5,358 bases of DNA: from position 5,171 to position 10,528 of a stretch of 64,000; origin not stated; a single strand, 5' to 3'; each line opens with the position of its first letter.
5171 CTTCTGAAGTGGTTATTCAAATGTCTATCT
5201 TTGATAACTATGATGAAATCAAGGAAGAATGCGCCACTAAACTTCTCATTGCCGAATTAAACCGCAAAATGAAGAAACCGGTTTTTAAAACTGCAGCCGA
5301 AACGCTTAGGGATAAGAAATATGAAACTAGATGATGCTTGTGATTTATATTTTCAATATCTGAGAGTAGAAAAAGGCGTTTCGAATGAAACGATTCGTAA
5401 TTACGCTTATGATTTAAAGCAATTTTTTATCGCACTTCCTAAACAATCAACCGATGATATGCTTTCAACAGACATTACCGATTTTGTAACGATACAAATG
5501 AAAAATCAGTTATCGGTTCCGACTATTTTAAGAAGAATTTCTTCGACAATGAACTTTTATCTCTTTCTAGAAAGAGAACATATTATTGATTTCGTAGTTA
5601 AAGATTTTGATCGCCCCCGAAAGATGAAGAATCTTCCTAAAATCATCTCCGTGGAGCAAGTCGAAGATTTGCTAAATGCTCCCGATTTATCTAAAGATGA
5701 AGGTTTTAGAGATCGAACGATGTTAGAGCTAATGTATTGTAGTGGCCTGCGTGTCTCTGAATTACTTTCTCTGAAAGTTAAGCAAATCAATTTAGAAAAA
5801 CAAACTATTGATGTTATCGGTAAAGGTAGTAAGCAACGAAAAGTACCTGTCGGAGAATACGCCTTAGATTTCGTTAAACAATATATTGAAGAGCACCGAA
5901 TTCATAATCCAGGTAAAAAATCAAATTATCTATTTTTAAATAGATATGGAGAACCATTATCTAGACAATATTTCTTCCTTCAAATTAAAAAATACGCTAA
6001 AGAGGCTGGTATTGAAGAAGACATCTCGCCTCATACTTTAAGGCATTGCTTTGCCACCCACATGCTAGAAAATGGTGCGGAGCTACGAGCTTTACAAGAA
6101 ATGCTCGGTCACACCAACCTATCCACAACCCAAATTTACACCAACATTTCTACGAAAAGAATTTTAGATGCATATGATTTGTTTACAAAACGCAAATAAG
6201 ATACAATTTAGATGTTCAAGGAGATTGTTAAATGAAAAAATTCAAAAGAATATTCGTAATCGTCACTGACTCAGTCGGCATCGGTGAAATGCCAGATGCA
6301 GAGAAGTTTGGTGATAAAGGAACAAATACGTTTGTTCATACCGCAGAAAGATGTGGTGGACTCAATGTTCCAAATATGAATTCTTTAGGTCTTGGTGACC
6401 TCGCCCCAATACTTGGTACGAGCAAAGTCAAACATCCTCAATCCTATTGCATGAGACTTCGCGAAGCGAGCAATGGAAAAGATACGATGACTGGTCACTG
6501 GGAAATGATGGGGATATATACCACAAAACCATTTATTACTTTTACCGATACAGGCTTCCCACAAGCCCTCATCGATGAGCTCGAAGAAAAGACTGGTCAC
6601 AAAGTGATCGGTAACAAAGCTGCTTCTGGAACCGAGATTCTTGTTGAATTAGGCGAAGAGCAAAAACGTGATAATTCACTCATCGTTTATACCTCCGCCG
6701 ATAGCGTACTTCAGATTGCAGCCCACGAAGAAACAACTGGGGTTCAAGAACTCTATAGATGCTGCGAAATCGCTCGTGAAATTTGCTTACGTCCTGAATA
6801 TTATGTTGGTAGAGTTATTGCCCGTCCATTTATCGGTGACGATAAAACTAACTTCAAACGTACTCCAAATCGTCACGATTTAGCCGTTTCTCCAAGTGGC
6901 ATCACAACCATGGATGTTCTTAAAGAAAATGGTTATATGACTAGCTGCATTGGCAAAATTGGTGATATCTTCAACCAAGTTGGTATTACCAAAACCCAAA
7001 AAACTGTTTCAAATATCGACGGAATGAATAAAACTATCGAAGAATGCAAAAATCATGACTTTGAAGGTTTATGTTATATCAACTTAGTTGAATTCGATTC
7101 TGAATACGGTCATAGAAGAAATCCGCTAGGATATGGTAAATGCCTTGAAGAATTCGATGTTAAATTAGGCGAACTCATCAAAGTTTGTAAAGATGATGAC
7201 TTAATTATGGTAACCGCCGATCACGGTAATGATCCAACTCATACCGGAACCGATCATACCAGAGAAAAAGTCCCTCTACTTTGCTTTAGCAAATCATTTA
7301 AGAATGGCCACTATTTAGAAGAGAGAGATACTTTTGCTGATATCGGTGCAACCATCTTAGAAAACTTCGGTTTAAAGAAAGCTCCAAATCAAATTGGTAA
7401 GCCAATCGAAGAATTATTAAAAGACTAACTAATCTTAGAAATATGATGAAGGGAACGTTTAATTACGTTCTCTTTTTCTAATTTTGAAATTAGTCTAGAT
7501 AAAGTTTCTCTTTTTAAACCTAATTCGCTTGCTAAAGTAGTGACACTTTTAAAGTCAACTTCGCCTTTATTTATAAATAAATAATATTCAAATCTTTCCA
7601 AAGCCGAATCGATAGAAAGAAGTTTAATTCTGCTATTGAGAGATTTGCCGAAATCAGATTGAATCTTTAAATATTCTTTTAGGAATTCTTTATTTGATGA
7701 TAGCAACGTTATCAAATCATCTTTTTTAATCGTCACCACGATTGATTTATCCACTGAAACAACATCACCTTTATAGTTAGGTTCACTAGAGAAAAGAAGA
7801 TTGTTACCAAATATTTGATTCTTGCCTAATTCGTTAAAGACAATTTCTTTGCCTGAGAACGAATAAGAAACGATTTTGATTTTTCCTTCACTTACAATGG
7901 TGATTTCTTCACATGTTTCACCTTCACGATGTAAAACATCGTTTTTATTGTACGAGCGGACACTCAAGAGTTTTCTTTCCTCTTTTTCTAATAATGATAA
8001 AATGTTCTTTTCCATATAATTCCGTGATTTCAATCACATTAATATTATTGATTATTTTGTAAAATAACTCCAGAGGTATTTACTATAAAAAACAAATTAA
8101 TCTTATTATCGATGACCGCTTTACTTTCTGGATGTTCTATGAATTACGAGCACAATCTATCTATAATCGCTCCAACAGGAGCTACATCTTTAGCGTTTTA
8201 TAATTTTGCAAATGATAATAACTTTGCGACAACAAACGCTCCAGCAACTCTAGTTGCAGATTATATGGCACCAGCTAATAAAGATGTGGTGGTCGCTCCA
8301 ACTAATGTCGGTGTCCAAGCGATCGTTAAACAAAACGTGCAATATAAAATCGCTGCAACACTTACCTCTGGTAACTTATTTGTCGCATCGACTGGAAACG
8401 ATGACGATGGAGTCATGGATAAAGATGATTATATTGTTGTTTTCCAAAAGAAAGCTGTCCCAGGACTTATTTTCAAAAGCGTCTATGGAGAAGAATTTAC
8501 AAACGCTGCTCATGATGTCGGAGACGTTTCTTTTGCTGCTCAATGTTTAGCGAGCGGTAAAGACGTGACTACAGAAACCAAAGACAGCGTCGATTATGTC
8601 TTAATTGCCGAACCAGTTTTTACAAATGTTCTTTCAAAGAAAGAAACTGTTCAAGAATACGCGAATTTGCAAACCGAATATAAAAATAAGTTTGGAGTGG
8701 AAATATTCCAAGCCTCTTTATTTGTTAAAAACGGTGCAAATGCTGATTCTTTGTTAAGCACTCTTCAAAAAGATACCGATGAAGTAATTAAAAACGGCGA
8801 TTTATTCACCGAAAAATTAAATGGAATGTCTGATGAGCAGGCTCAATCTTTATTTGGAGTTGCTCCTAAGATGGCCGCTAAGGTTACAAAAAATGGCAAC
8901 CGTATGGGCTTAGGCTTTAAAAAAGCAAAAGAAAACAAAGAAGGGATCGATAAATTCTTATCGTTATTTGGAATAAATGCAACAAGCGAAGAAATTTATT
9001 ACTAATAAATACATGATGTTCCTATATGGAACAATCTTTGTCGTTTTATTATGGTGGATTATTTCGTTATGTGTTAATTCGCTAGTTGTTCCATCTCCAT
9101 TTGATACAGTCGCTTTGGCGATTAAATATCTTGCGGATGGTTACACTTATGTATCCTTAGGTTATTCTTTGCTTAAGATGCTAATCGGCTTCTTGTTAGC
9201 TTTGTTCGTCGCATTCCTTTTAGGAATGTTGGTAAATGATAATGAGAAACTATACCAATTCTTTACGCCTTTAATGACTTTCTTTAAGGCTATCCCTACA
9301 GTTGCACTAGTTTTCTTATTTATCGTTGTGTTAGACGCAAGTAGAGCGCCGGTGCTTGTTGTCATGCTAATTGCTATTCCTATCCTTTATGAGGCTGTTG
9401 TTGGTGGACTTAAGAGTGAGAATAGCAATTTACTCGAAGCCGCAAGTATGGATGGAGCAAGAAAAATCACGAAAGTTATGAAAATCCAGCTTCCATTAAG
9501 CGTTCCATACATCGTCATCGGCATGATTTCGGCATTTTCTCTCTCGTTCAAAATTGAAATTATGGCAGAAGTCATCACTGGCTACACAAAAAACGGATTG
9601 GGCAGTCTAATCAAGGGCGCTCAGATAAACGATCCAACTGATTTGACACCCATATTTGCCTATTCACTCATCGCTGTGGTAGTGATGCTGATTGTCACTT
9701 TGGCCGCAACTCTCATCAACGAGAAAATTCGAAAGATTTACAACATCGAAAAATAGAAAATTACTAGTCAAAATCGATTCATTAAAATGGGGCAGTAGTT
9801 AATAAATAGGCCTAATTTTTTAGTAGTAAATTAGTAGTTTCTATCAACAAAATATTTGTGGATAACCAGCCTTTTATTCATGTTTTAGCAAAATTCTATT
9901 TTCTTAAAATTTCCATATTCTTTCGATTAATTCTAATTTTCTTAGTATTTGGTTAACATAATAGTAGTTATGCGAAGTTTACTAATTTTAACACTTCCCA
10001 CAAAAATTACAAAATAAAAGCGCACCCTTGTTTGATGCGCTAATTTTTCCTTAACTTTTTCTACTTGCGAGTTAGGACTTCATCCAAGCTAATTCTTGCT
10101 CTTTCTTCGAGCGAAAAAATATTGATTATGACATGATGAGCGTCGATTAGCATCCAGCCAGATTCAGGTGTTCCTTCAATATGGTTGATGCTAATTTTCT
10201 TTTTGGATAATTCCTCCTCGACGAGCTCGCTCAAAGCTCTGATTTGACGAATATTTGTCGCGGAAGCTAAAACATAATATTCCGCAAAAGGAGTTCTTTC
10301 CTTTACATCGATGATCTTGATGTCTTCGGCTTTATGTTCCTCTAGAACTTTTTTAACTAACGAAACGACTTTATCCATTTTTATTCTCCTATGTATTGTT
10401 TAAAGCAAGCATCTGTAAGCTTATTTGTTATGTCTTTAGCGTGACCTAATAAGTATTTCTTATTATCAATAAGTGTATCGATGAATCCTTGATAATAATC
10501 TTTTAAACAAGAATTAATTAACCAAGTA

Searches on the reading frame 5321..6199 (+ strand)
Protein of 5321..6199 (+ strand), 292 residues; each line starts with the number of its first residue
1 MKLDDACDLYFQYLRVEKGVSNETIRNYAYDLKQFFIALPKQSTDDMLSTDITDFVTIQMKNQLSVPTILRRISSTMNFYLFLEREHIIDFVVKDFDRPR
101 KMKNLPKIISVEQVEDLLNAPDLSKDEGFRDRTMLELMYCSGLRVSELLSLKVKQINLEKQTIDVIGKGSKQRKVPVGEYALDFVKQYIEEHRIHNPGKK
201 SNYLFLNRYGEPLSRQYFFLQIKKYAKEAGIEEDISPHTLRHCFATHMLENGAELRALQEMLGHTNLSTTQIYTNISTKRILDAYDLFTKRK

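Call 32: search_protein_families(library=pfam, proteins=[window:5321-6199:+], max_evalue=0.00001)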
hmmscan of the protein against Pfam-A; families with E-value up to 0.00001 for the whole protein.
window:5321-6199:+ (292 aa): 2 families
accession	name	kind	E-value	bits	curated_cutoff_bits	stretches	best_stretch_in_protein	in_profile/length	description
PF00589.27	Phage_integrase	-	7.8e-53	179.2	27.1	1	109-278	3-170/172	Phage integrase family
PF02899.23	Phage_int_SAM_1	-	9.9e-16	58.2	22.3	1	8-87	2-83/83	Phage integrase, N-terminal SAM-like domain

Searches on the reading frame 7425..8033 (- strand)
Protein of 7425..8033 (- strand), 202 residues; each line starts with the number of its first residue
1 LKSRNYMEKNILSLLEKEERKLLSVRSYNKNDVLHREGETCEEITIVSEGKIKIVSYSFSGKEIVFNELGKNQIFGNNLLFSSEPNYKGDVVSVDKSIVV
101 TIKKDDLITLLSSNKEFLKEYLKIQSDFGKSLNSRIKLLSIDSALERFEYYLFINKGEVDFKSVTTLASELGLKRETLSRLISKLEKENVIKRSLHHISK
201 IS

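Call 32: search_protein_families(library=pfam, proteins=[window:7425-8033:-], max_evalue=0.00001)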
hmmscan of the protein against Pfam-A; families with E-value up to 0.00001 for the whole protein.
window:7425-8033:- (202 aa): 2 families
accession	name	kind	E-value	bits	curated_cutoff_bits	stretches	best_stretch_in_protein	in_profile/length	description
PF00027.35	cNMP_binding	-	4.3e-17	62.3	27.5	1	26-114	2-89/89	Cyclic nucleotide-binding domain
PF13545.12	HTH_Crp_2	-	6.5e-07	29.7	27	1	164-194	25-56/70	Crp-like helix-turn-helix domain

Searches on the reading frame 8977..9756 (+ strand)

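Call 32: search_protein_families(library=pfam, proteins=[window:8977-9756:+], max_evalue=0.00001)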
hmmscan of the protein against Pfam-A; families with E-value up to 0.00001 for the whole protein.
window:8977-9756:+ (259 aa): 1 family
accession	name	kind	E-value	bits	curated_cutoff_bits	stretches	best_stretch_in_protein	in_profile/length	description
PF00528.27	BPD_transp_1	-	8.1e-22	78.3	26.4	1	76-253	6-184/184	Binding-protein-dependent transport system inner membrane component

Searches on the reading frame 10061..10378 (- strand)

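Call 33: search_protein_families(library=pfam, proteins=[window:10061-10378:-], max_evalue=0.00001)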
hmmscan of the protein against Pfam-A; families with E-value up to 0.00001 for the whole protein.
window:10061-10378:- (105 aa): 1 family
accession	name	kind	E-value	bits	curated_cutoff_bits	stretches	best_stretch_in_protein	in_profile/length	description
PF02410.21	RsfS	-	8.9e-24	84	21.6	1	8-101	3-97/98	Ribosomal silencing factor during starvation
